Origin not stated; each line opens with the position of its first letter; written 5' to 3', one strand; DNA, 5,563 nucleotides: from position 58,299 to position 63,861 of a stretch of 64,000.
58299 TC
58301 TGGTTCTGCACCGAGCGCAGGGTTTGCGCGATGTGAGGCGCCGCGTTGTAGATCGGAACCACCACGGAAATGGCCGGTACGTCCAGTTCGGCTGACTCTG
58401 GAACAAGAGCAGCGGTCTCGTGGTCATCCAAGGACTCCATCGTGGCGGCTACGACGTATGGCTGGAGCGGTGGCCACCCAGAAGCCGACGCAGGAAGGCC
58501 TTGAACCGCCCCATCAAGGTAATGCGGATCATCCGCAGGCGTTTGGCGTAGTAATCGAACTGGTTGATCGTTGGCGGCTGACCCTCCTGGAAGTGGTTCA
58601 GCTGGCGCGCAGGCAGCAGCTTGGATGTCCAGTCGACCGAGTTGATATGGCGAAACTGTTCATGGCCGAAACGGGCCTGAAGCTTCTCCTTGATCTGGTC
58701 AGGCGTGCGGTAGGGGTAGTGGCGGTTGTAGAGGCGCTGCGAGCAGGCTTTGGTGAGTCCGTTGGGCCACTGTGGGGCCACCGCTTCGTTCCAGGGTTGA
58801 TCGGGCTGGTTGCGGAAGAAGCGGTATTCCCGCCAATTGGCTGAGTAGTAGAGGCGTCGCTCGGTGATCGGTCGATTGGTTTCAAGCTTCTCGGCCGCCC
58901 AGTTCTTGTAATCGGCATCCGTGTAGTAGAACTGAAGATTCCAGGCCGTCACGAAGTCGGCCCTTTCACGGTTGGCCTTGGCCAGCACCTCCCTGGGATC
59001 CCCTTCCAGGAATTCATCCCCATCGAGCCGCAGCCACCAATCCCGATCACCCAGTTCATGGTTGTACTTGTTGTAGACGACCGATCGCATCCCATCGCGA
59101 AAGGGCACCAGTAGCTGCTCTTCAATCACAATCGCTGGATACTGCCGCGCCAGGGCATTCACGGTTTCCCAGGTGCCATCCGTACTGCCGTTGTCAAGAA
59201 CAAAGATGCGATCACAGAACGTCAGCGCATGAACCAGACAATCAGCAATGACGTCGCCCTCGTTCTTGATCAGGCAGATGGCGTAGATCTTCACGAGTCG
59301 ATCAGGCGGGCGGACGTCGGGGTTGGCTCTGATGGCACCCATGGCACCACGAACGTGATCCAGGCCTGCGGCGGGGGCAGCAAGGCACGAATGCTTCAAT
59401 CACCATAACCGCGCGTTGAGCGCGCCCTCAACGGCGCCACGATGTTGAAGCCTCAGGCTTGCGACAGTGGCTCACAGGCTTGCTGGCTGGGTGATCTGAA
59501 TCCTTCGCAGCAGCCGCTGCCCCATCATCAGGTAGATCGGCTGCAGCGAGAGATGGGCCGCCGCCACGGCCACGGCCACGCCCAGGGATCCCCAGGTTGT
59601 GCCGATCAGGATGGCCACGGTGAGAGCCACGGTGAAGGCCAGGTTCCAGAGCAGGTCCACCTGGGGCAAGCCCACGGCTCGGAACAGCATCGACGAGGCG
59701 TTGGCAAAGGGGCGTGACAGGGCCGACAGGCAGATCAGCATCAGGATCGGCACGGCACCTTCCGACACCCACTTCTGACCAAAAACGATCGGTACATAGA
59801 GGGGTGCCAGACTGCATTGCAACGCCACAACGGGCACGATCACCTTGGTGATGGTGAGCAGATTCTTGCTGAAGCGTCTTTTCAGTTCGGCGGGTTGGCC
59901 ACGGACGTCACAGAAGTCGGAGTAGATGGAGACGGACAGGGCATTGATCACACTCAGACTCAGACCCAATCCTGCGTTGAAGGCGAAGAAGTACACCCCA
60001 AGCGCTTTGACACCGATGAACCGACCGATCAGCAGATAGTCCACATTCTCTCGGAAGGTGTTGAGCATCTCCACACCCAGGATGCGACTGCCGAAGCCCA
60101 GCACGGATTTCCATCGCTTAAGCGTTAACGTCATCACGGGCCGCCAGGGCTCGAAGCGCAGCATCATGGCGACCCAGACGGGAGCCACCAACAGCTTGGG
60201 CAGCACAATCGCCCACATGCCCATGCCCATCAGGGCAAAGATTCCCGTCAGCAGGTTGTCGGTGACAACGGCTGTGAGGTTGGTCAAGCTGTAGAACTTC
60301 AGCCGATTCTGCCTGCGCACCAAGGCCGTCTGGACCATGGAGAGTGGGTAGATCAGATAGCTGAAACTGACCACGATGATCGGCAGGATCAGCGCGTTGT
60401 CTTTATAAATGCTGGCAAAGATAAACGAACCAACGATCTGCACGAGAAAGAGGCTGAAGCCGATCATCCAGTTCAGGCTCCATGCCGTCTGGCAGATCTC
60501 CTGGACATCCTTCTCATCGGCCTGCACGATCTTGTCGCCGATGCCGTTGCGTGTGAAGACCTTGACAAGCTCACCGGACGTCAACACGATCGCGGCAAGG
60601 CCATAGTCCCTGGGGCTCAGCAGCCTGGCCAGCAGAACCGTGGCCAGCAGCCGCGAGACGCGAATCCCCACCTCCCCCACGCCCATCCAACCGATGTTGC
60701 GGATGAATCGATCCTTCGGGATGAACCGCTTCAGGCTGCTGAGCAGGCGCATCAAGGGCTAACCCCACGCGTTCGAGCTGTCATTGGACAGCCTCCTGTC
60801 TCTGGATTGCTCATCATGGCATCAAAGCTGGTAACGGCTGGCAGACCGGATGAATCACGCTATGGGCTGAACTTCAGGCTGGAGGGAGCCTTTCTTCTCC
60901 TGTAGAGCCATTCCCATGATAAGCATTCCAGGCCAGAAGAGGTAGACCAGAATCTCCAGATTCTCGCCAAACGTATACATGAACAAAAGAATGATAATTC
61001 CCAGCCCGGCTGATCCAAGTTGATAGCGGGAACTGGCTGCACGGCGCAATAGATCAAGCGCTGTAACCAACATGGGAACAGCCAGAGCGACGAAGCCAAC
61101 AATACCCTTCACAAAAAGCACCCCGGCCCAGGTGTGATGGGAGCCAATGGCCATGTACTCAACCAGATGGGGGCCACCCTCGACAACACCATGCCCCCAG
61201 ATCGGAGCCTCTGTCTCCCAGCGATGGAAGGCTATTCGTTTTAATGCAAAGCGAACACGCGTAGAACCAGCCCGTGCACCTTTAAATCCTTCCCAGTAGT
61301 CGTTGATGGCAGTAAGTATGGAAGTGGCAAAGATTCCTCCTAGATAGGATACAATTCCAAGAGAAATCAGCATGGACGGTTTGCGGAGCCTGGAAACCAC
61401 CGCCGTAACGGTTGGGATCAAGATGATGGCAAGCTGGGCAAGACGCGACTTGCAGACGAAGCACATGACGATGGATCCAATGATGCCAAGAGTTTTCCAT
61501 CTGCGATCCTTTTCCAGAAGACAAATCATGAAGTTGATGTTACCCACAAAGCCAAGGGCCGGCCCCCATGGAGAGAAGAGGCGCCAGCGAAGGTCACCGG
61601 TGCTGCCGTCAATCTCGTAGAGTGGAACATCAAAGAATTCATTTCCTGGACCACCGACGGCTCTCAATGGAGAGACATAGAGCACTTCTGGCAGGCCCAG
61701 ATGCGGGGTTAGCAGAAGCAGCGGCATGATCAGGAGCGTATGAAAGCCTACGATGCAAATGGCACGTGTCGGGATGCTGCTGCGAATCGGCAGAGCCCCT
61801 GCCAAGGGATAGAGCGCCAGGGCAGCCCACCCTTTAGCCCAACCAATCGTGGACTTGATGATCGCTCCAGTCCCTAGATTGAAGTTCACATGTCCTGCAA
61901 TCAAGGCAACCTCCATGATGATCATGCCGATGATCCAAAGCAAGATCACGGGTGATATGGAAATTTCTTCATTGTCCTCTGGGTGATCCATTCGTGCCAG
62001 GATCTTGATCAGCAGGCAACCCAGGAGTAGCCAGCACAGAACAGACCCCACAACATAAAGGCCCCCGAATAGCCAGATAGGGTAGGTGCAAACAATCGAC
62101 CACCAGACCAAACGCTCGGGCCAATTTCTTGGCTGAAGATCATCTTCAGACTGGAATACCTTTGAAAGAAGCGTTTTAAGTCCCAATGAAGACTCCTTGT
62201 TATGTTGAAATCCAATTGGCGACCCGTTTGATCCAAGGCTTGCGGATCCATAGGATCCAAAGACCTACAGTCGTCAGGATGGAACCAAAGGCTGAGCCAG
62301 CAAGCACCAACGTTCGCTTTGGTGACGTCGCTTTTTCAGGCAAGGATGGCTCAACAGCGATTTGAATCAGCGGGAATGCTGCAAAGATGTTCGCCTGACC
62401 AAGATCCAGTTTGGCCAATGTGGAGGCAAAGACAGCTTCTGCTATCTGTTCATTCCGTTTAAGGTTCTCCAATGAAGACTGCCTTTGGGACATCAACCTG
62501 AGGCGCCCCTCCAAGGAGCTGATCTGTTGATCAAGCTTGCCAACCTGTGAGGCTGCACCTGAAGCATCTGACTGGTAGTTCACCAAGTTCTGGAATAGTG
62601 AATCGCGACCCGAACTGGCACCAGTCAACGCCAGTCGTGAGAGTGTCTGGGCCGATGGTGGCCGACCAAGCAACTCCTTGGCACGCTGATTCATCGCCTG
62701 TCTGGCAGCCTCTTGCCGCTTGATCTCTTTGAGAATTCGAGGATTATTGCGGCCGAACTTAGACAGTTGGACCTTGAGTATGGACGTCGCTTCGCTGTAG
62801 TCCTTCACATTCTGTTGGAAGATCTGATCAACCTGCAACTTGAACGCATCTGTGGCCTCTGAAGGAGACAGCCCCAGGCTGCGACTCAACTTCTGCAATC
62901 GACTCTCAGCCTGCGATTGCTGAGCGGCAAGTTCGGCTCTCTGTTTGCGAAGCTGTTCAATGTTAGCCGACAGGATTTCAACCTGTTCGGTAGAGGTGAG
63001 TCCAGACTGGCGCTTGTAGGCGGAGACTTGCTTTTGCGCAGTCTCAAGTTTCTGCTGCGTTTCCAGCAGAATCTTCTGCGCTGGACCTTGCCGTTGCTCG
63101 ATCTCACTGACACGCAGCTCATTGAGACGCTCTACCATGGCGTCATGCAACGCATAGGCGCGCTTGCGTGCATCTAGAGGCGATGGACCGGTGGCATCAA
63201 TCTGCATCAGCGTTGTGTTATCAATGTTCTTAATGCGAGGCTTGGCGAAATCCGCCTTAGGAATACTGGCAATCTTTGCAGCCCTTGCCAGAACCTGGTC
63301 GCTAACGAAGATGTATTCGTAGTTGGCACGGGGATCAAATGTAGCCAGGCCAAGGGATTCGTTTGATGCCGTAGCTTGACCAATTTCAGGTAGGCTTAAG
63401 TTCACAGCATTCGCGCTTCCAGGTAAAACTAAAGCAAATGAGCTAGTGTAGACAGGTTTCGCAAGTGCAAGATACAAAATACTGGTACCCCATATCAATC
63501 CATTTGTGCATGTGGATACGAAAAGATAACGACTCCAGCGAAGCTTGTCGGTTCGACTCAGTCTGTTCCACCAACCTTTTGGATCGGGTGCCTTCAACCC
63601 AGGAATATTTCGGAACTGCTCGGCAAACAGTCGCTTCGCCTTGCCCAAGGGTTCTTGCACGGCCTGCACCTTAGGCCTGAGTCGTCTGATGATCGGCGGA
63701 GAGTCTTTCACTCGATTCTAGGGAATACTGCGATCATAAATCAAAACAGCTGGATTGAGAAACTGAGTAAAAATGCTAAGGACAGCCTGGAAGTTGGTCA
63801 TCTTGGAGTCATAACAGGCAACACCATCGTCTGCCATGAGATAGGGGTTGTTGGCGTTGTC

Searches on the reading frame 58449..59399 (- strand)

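Call 44: search_protein_families(library=pfam, proteins=[window:58449-59399:-], max_evalue=0.001)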
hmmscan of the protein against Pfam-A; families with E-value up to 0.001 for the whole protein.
window:58449-59399:- (316 aa): 2 families
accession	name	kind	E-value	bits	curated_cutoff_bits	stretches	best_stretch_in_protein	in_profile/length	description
PF13704.12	Glyco_tranf_2_4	-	1.1e-12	48.7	27.5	1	45-135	1-88/98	Glycosyl transferase family 2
PF00535.33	Glycos_transf_2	-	5.9e-06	26.7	23.3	1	44-165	6-126/168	Glycosyl transferase family 2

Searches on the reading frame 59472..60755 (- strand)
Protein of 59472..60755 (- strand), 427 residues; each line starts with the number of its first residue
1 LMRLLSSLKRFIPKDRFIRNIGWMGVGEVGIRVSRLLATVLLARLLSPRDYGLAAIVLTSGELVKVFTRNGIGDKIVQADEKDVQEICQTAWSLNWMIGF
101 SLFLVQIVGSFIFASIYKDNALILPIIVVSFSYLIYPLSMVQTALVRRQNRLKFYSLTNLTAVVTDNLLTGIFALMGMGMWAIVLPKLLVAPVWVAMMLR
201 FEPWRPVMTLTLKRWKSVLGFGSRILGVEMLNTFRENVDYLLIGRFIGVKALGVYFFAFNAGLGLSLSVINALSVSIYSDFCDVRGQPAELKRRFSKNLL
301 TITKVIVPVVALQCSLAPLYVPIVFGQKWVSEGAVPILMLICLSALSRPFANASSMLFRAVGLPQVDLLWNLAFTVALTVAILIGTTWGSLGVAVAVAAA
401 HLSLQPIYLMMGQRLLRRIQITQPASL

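Call 44: search_protein_families(library=pfam, proteins=[window:59472-60755:-], max_evalue=0.001)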
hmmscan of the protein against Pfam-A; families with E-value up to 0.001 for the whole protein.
window:59472-60755:- (427 aa): 2 families
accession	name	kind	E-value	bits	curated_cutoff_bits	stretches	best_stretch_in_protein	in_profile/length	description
PF13440.11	Polysacc_synt_3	-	1.9e-53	182.1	23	1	41-330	1-289/293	Polysaccharide biosynthesis protein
PF01943.22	Polysacc_synt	-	1.8e-17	64.1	28.2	1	18-274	2-263/274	Polysaccharide biosynthesis protein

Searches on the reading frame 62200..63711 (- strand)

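Call 44: search_protein_families(library=pfam, proteins=[window:62200-63711:-], max_evalue=0.001)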
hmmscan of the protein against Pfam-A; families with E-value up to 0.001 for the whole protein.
window:62200-63711:- (503 aa): 0 families

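Call 70: search_protein_families(library=pfam, proteins=[window:62200-63711:-], max_evalue=1)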
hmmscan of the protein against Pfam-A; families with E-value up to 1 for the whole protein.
window:62200-63711:- (503 aa): 4 families
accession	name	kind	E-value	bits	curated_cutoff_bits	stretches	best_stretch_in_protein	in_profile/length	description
PF04012.17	PspA_IM30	-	0.15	12.1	33.9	0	296-440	26-163/220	PspA/IM30 family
PF02706.20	Wzz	-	0.26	12.1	25.5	1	76-143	29-86/91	Chain length determinant protein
PF13166.12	AAA_13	-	0.35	9.9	36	1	240-435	281-470/713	AAA domain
PF05119.17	Terminase_4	-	0.82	10.5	24.7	1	210-287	24-89/98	Phage terminase, small subunit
